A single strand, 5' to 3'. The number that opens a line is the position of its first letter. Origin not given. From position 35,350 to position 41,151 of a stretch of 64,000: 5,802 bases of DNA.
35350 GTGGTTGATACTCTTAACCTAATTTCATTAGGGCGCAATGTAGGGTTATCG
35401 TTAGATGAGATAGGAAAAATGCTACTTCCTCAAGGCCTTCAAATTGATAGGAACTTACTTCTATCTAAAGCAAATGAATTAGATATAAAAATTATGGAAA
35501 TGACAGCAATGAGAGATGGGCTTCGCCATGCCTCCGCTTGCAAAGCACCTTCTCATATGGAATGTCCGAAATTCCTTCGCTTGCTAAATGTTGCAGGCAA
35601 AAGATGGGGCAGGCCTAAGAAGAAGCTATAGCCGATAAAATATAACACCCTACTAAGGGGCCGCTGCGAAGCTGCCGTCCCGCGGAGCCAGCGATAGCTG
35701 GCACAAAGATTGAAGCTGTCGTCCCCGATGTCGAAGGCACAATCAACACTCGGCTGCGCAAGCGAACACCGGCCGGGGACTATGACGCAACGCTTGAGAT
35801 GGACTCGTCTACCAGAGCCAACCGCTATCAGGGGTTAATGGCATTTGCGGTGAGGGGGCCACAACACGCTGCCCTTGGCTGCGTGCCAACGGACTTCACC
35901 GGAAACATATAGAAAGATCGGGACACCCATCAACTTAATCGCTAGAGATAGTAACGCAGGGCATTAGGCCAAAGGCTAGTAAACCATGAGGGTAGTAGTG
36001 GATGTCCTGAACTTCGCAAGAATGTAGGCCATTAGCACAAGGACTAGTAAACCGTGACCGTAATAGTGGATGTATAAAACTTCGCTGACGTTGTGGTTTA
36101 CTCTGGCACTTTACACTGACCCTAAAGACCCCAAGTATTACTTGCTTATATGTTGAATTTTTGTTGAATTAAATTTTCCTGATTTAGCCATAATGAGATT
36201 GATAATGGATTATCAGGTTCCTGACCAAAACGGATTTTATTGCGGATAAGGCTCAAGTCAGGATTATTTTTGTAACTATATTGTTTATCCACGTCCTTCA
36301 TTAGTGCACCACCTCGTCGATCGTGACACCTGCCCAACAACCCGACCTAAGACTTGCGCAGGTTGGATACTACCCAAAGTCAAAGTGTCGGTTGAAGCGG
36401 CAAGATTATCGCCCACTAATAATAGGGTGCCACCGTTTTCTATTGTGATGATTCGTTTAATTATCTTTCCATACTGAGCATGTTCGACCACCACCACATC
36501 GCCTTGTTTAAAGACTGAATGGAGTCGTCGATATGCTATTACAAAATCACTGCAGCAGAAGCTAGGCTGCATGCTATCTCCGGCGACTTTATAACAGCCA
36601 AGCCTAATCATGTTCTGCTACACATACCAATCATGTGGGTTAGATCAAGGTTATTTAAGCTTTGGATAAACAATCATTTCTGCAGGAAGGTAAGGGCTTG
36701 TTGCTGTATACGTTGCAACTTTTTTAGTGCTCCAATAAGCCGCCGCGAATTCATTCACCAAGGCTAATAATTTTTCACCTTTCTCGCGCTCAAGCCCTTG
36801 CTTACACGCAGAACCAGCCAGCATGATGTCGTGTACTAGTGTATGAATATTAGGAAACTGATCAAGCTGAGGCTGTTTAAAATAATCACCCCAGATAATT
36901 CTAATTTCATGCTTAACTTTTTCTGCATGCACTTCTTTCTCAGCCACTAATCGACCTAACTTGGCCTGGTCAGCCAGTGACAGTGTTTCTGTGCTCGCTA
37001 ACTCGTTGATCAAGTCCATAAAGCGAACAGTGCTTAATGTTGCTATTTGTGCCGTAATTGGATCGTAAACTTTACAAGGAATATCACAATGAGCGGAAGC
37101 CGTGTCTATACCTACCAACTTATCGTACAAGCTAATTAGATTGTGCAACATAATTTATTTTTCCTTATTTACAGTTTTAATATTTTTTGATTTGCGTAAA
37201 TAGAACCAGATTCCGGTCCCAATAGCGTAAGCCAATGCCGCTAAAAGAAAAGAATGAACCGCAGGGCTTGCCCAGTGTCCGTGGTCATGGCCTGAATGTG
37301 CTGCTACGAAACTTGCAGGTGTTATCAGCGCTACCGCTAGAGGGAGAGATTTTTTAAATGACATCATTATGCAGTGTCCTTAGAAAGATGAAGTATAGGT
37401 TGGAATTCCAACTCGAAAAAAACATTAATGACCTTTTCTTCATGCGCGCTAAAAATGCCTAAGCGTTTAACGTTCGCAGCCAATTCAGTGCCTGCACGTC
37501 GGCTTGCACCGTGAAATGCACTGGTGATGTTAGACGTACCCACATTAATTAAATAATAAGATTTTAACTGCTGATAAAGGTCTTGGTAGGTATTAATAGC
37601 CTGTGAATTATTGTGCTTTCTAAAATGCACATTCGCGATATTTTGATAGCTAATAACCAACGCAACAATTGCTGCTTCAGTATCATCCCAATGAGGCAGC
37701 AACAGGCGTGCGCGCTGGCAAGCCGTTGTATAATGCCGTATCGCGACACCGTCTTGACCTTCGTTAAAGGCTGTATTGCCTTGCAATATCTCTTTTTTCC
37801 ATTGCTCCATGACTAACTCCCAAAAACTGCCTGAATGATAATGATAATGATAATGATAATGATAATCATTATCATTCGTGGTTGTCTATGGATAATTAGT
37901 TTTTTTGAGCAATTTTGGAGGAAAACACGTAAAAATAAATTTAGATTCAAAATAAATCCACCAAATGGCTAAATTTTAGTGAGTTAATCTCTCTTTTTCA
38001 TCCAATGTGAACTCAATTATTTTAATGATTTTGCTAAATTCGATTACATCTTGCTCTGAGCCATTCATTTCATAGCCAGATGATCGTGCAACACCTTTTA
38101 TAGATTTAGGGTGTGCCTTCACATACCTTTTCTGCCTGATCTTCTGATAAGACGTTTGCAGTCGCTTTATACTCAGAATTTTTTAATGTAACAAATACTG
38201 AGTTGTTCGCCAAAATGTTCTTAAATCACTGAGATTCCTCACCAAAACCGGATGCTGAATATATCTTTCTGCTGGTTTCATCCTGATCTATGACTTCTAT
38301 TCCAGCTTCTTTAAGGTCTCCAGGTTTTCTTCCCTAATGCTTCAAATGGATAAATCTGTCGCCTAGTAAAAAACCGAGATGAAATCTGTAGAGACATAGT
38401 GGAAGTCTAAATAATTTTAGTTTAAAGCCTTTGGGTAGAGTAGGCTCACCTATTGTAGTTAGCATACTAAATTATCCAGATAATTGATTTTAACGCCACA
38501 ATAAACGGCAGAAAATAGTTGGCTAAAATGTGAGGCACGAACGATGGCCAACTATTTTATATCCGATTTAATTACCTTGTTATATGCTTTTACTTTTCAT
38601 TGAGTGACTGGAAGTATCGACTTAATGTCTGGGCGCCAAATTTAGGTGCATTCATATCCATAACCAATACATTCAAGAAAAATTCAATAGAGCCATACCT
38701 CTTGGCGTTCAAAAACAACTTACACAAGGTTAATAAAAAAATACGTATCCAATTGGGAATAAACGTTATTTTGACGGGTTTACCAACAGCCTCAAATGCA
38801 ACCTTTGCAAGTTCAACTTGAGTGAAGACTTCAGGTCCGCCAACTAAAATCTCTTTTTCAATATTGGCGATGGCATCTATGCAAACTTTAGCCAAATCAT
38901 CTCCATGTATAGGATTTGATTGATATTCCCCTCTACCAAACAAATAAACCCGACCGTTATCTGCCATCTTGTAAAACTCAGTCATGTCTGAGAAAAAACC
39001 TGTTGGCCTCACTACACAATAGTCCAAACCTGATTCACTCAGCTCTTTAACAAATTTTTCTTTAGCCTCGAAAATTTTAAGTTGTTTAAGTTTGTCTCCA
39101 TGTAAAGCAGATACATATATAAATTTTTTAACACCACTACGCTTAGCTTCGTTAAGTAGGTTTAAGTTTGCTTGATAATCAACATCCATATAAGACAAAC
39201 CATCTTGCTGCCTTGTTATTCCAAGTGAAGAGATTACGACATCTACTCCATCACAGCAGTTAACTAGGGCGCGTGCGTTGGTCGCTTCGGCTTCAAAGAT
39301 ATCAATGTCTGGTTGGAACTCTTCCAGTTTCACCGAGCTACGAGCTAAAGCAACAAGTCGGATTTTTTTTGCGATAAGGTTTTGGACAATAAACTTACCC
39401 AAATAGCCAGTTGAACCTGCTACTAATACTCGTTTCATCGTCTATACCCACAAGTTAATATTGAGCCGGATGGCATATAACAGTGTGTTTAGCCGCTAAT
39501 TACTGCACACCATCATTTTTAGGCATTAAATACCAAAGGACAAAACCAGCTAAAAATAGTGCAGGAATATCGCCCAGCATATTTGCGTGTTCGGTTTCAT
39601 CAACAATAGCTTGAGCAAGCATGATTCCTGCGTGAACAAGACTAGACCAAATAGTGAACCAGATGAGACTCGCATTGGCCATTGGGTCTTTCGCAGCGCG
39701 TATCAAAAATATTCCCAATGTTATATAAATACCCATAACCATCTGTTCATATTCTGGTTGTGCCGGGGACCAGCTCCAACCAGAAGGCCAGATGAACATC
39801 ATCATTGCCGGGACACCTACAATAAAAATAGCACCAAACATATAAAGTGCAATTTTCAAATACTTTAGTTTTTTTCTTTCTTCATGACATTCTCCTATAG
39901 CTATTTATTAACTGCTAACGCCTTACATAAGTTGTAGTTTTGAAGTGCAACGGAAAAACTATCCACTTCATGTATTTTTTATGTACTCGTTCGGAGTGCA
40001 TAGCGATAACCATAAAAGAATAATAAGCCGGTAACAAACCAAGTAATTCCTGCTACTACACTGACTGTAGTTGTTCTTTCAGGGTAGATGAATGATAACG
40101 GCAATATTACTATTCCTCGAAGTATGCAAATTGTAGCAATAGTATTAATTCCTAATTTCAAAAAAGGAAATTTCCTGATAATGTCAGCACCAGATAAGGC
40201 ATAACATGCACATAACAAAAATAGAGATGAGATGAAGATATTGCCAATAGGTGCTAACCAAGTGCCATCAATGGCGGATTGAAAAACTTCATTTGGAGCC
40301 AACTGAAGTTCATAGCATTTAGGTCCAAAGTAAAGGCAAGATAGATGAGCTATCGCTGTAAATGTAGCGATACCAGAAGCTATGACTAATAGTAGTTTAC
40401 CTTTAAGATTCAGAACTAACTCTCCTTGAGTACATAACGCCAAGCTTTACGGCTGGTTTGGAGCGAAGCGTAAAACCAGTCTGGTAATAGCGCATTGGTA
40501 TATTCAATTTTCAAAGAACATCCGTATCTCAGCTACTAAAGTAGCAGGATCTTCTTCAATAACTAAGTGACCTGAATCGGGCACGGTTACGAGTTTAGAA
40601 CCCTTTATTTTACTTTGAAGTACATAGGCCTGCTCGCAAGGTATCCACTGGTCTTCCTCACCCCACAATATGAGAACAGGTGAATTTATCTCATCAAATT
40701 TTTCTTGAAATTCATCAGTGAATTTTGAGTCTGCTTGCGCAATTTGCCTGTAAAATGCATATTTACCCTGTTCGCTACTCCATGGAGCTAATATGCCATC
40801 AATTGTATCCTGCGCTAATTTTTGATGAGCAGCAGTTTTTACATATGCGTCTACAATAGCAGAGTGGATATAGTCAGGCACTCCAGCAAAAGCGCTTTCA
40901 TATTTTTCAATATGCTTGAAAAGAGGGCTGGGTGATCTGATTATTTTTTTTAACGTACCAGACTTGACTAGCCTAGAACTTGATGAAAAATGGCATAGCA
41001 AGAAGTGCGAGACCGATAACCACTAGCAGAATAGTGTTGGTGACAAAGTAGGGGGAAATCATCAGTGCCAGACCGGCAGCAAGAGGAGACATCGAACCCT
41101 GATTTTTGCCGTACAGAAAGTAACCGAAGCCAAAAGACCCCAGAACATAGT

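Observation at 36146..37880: Perfect Fur consensus inside a five-hexamer GATAAT array, sitting on the promoter of a four-gene nickel-SOD operon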

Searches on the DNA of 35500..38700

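Call 48: search_rna_families(source=window, start=35500, end=38700, threshold=evalue, max_evalue=1)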
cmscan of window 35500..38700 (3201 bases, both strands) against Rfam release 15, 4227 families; matches with E-value up to 1: 0.
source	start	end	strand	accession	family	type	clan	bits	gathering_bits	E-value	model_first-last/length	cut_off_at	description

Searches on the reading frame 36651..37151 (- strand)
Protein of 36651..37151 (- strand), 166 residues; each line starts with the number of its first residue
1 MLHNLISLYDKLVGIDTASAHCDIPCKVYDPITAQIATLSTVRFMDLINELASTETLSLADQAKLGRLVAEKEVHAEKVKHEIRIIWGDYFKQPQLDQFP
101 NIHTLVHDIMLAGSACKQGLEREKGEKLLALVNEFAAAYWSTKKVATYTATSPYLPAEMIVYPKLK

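Call 3: search_protein_families(library=pfam, proteins=[window:36651-37151:-], max_evalue=0.01)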
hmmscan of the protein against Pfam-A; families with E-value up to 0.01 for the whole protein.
window:36651-37151:- (166 aa): 1 family
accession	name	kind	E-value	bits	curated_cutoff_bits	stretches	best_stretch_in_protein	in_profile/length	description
PF09055.16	Sod_Ni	-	9.6e-47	159.1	25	1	17-143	2-127/127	Nickel-containing superoxide dismutase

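Call 6: find_related_loci(query=window:36651-37151:-, collection=genome_contigs, flank=4000)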
Query window:36651-37151:- (166 aa) in genome_contigs; peptide patterns used: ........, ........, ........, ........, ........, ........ (x = any residue, [..] = any of these).
512 stretches matched a pattern; 470 encode a relative of the query (tblastn E <= 1e-3); the best 80 are kept; 80 distinct loci.
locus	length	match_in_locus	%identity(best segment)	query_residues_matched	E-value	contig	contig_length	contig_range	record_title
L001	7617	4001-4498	87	1-166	2e-99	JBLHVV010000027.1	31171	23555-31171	MAG: Crocinitomicaceae bacterium isolate 3300046534_49 Ga0491194_0002143, whole genome shotgun sequence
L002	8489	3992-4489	72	1-166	3e-85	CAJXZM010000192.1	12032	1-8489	MAG TPA_asm: uncultured Gammaproteobacteria bacterium isolate SRR3580189_bin.53_MetaBAT_v2.12.1_MAG genome assembly, con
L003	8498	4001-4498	71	1-166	1e-84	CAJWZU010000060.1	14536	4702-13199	MAG TPA_asm: uncultured Cellvibrionales bacterium isolate ERR599008_bin.54_MetaBAT_v2.12.1_MAG genome assembly, contig:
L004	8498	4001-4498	70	1-166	2e-82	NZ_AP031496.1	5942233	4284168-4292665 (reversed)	Halioxenophilus aromaticivorans strain KU68F chromosome, complete genome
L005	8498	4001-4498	69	1-166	3e-81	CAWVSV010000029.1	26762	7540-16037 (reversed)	MAG TPA_asm: uncultured Cellvibrionales bacterium isolate ERR3589567_binner12_24 genome assembly, contig: ERZ7462743.114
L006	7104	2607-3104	73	1-166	9e-86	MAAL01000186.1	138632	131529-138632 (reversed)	Gammaproteobacteria bacterium 42_54_T18 BD02T18_scaffold_100, whole genome shotgun sequence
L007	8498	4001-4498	68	1-166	4e-80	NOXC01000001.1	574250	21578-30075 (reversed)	Cellvibrionaceae bacterium AOL6 contig00001, whole genome shotgun sequence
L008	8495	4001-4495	68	1-165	1e-79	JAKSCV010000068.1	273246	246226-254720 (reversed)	MAG: Gammaproteobacteria bacterium isolate MAG.318 k141_7535944, whole genome shotgun sequence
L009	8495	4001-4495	67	1-165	5e-79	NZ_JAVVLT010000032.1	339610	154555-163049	Marinobacter sp. OP 3.4 NODE_1_length_339610_cov_77.488154, whole genome shotgun sequence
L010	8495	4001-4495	69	1-165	5e-79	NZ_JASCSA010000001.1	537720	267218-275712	Cobetia amphilecti strain NRIC 0815 NODE_1_length_537720_cov_79.769470, whole genome shotgun sequence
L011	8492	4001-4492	67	1-165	7e-79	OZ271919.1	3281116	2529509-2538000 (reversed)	MAG: Natronospirillum sp. isolate aaf38a60-7d55-40e6-be5f-a0414322148e genome assembly, chromosome: 1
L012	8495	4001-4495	67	1-165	9e-79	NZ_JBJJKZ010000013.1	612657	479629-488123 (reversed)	Marinobacter sp. M1N3S26 1146, whole genome shotgun sequence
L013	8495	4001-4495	68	1-165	7e-79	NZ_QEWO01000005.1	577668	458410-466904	Parahaliea mediterranea strain DSM 21924 Scaffold5_1, whole genome shotgun sequence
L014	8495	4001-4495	68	1-165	4e-78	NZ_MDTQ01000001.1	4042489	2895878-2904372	Terasakiispira papahanaumokuakeensis strain PH27A scaffold00001, whole genome shotgun sequence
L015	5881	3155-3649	68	1-165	6e-78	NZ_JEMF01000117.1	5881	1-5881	Cobetia crustatorum strain JO1 contig_117, whole genome shotgun sequence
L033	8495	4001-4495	64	1-165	6e-73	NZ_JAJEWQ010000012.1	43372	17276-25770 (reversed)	Planctobacterium marinum strain K7 NODE_12_length_43372_cov_24.622598, whole genome shotgun sequence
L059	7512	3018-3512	61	1-165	2e-69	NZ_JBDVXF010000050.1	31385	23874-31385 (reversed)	MAG: Paraglaciecola sp. isolate LC.105.F.D3_287_101 LC_105_F_D3_287_101_000000000050, whole genome shotgun sequence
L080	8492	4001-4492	62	1-165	2e-67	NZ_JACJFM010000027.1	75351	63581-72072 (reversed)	Oceanospirillum sediminis strain D5 D5_contig_27, whole genome shotgun sequence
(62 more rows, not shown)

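Call 12: search_protein_families(library=pfam, proteins=[L033:1924-3300:+, L033:1541-1894:+, L033:1026-1529:+, L033:3302-3784:+, L059:985-2364:+, L059:627-974:+, L080:2011-3465:+, L080:1606-1995:+, L003:2788-3273:+, L003:2225-2773:+], max_evalue=0.01)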
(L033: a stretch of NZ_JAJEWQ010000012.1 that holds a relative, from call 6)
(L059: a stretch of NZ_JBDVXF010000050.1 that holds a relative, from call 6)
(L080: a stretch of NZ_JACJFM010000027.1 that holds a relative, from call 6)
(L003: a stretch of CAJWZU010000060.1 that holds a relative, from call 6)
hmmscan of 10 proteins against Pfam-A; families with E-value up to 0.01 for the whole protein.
L033:1924-3300:+ (458 aa): 2 families
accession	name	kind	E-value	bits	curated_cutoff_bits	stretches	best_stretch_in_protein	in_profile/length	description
PF00206.25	Lyase_1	-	7.2e-91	305.3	27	1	12-337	1-312/312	Lyase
PF10415.14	FumaraseC_C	-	1.5e-18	67.4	32.5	1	403-456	1-54/54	Fumarase C C-terminus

L033:1541-1894:+ (117 aa): 0 families

L033:1026-1529:+ (167 aa): 0 families

L033:3302-3784:+ (160 aa): 6 families
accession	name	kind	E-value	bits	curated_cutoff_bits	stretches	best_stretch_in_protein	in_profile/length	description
PF10952.14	DUF2753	-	5.6e-07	30.2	28.7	1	27-147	7-125/140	Protein of unknown function (DUF2753)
PF07719.23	TPR_2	-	0.00025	21.4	27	0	26-51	6-31/34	Tetratricopeptide repeat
PF00515.34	TPR_1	-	0.00066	19.8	27.8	0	26-50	6-30/34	Tetratricopeptide repeat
PF13424.12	TPR_12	-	0.0032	18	30.1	0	31-86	13-62/77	Tetratricopeptide repeat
PF23774.1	TPR_GEMI5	-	0.0038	17.2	33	0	15-59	131-175/209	GEMI5 TPR domain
PF13414.12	TPR_11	-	0.0087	16.2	26.8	1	28-50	1-23/42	TPR repeat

L059:985-2364:+ (459 aa): 2 families
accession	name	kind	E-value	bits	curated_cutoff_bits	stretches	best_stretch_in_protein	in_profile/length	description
PF00206.25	Lyase_1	-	1.1e-89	301.3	27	1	12-337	1-312/312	Lyase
PF10415.14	FumaraseC_C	-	1.3e-18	67.6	32.5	1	403-456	1-54/54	Fumarase C C-terminus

L059:627-974:+ (115 aa): 0 families

L080:2011-3465:+ (484 aa): 2 families
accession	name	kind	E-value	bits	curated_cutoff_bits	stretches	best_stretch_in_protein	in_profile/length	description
PF00206.25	Lyase_1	-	4.1e-90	302.8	27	1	37-362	1-312/312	Lyase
PF10415.14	FumaraseC_C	-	2.1e-22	79.7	32.5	1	428-481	1-54/54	Fumarase C C-terminus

L080:1606-1995:+ (129 aa): 0 families

L003:2788-3273:+ (161 aa): 0 families

L003:2225-2773:+ (182 aa): 3 families
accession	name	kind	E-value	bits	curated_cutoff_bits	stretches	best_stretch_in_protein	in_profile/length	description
PF00258.30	Flavodoxin_1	-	4.4e-21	76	25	1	11-168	1-143/143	Flavodoxin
PF12641.12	Flavodoxin_3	-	6.1e-05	23.3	27.5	1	11-131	2-111/160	Flavodoxin domain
PF12724.12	Flavodoxin_5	-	0.0003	21.6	27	1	12-94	3-82/145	Flavodoxin domain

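Call 37: search_protein_families(library=ncbifam, proteins=[window:36651-37151:-, L033:1541-1894:+, L080:1606-1995:+, L033:1026-1529:+, L003:2788-3273:+], max_evalue=0.01)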
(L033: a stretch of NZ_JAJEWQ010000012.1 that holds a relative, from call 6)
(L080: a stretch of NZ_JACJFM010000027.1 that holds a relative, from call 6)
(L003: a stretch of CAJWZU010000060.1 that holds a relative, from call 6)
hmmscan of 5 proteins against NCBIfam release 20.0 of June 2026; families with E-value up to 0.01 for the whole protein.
window:36651-37151:- (166 aa): 1 family
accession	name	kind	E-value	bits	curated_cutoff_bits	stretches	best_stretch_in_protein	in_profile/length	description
TIGR02753.1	sodN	equivalog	6.1e-49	166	90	1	1-145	1-145/145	superoxide dismutase, Ni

L033:1541-1894:+ (117 aa): 0 families

L080:1606-1995:+ (129 aa): 0 families

L033:1026-1529:+ (167 aa): 0 families

L003:2788-3273:+ (161 aa): 0 families

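Call 57: find_encoding_contigs(protein=window:36651-37151:-, flank=1500, max_places=10)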
Protein window:36651-37151:- (166 aa): 7 contigs read that carry it; 1 place shown.
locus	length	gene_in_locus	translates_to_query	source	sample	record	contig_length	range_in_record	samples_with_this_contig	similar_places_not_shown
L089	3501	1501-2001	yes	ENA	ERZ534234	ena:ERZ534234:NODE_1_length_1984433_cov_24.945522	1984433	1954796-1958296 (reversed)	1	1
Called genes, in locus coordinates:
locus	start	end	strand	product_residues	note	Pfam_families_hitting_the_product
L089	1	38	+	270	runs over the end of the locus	PF01073:3Beta_HSD (weak), PF01370:Epimerase (weak), PF05368:NmrA, PF13460:NAD_binding_10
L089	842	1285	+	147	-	PF10952:DUF2753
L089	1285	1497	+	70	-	-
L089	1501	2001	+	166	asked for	PF09055:Sod_Ni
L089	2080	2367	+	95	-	PF10502:Peptidase_S26 (faint)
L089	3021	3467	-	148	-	PF00376:MerR, PF13411:MerR_1, PF09278:MerR-DNA-bind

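Call 66: list_cluster_members(proteins=[P0001, window:36651-37151:-])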
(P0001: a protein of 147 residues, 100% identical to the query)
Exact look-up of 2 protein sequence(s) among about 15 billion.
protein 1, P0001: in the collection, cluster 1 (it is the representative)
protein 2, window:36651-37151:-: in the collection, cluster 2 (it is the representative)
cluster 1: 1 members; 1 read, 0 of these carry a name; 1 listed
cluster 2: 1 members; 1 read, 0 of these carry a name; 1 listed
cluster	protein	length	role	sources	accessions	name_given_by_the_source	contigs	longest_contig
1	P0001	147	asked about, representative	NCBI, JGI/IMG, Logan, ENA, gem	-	-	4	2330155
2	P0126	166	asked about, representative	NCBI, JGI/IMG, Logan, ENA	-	-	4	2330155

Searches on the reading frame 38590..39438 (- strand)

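Call 3: search_protein_families(library=pfam, proteins=[window:38590-39438:-], max_evalue=0.01)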
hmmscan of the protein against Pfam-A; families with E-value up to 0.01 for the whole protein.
window:38590-39438:- (282 aa): 8 families
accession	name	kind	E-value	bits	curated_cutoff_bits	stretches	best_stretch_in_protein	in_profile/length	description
PF13460.12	NAD_binding_10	-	1.7e-24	87.1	27.2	1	8-192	1-183/184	NAD(P)H-binding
PF05368.20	NmrA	-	1.9e-18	67.6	27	1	2-229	3-245/298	NmrA-like family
PF01370.27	Epimerase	-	5.1e-14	52.7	20.9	1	4-111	1-115/240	NAD dependent epimerase/dehydratase family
PF01073.25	3Beta_HSD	-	4.3e-11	42.8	22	1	5-127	1-134/280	3-beta hydroxysteroid dehydrogenase/isomerase family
PF08732.16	HIM1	-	0.00013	22.1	28.7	1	57-134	41-121/169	HIM1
PF07993.18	NAD_binding_4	-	0.00025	20.7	20.1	0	6-35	1-33/258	Male sterility protein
PF01488.26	Shikimate_DH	-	0.0019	18.7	24.3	1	2-73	13-84/138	Shikimate / quinate 5-dehydrogenase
PF04321.23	RmlD_sub_bind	-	0.0089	15.6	27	0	3-62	2-59/287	RmlD substrate binding domain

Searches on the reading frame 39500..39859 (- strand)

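Call 3: search_protein_families(library=pfam, proteins=[window:39500-39859:-], max_evalue=0.01)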
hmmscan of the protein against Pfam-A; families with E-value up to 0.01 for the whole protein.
window:39500-39859:- (119 aa): 1 family
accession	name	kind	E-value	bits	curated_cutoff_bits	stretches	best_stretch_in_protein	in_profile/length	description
PF20337.3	DUF6632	-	1.9e-31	109.3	27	1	2-112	8-119/137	Family of unknown function (DUF6632)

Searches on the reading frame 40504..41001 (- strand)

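Call 60: search_protein_families(library=pfam, proteins=[window:40504-41001:-], max_evalue=0.00001)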
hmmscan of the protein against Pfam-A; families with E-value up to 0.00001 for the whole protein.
window:40504-41001:- (165 aa): 2 families
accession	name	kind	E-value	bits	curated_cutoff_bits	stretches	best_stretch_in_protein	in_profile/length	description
PF00561.26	Abhydrolase_1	-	9.5e-08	32.4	25.8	1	95-152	188-245/245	alpha/beta hydrolase fold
PF12697.13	Abhydrolase_6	-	7.9e-07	30.4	26.3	1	77-158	137-216/217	Alpha/beta hydrolase family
